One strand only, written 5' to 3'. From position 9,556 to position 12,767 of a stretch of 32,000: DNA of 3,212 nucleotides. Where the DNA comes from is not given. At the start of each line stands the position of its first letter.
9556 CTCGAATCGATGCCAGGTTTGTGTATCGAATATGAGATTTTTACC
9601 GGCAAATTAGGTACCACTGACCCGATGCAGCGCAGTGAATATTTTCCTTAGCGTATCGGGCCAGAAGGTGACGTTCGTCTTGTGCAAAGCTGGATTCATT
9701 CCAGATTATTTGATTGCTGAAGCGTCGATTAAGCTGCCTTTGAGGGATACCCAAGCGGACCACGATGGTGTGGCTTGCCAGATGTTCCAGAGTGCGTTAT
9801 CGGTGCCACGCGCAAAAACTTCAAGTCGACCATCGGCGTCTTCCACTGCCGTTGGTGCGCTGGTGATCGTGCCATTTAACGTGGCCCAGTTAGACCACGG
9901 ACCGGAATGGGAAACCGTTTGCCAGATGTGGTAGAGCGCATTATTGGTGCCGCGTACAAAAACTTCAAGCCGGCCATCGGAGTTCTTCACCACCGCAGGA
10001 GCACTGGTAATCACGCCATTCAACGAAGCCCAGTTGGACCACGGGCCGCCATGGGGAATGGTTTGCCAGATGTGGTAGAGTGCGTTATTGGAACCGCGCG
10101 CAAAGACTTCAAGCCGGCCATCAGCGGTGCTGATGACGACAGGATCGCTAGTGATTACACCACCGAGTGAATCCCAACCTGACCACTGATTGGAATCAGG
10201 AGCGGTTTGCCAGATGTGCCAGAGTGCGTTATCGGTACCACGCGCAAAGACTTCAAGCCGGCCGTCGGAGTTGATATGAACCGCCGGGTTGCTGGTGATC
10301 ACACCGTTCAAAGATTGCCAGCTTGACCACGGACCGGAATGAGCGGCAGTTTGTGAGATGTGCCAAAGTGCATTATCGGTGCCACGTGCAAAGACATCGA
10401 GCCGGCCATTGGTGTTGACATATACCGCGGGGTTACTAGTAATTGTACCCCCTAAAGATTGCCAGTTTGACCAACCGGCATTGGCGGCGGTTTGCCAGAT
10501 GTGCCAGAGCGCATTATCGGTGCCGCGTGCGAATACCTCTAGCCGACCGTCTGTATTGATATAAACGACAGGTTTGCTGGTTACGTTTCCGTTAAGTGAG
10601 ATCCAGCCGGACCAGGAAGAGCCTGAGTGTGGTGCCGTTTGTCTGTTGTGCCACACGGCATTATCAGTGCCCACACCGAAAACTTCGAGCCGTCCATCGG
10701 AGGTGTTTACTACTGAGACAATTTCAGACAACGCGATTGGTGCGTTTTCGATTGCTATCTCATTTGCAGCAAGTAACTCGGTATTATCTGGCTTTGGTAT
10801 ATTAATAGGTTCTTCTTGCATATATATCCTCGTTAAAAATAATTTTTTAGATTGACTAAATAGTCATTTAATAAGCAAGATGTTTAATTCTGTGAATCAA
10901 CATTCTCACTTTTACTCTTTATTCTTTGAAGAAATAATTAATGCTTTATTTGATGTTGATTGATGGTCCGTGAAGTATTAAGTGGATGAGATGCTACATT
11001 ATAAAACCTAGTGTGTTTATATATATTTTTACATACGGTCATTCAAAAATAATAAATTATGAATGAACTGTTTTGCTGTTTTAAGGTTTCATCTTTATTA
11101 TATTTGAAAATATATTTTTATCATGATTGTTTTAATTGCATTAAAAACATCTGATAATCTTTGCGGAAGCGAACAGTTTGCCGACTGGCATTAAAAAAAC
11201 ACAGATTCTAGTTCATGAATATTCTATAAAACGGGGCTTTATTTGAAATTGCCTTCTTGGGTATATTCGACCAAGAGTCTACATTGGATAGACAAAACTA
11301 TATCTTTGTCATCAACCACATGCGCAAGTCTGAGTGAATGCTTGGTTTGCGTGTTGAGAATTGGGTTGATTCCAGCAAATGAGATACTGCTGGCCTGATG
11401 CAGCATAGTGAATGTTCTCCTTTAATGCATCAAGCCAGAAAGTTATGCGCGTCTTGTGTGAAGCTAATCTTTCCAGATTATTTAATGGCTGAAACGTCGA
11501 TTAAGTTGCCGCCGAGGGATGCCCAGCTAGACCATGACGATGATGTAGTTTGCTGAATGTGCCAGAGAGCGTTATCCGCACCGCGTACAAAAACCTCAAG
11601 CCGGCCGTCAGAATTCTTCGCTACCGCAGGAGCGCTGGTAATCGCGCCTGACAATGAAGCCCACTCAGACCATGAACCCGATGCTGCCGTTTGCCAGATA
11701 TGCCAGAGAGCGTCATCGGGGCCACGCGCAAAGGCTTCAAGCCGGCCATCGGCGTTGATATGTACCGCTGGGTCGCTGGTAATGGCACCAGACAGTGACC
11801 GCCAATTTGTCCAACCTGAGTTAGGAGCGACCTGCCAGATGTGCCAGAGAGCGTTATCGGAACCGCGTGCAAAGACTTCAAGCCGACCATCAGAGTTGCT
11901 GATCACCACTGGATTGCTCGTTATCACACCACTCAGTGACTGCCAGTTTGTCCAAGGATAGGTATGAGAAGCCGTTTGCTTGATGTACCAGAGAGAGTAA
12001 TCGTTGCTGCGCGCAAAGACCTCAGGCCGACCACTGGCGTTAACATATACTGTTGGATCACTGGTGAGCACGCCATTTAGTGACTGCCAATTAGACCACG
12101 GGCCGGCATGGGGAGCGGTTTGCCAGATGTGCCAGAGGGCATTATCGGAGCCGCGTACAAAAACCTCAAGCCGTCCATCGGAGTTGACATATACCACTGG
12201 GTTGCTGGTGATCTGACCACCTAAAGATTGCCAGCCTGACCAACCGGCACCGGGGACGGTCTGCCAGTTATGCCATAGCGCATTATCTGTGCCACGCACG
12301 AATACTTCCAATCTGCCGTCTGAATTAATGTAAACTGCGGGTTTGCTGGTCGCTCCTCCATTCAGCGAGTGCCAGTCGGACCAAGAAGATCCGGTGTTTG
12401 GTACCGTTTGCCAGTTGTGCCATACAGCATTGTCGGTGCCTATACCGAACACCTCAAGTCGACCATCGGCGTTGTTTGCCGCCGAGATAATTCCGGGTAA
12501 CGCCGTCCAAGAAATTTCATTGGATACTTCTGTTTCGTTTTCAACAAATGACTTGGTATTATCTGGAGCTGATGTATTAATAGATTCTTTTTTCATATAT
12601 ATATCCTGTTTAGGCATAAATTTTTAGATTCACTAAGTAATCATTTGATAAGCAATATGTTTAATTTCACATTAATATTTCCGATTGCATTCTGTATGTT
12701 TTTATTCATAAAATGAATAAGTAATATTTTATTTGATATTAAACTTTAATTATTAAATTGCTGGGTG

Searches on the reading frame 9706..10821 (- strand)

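Call 53: search_protein_families(library=pfam, proteins=[window:9706-10821:-])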
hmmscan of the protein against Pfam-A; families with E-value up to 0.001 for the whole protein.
window:9706-10821:- (371 aa): 3 families
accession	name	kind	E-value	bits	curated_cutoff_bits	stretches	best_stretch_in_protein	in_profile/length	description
PF03984.19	DUF346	-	8.5e-25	86.7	22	4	191-228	4-38/39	Repeat of unknown function (DUF346)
PF13517.12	FG-GAP_3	-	1.9e-12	48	26.9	0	88-144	2-60/61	FG-GAP-like repeat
PF04013.17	Methyltrn_RNA_2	-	0.00078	19.7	25.5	0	318-345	11-41/198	Putative SAM-dependent RNA methyltransferase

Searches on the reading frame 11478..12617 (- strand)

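Call 53: search_protein_families(library=pfam, proteins=[window:11478-12617:-])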
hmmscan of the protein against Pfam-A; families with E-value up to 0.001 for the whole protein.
window:11478-12617:- (379 aa): 3 families
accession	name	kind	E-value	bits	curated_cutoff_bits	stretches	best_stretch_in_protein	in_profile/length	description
PF13517.12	FG-GAP_3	-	1.9e-16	60.8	26.9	0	49-107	3-61/61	FG-GAP-like repeat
PF03984.19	DUF346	-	3.4e-13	49.5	22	1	105-141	4-38/39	Repeat of unknown function (DUF346)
PF20257.3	SAM_HAT_C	-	2e-05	25.3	25.5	0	139-158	51-70/84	SAM hydroxide adenosyltransferase C-terminal domain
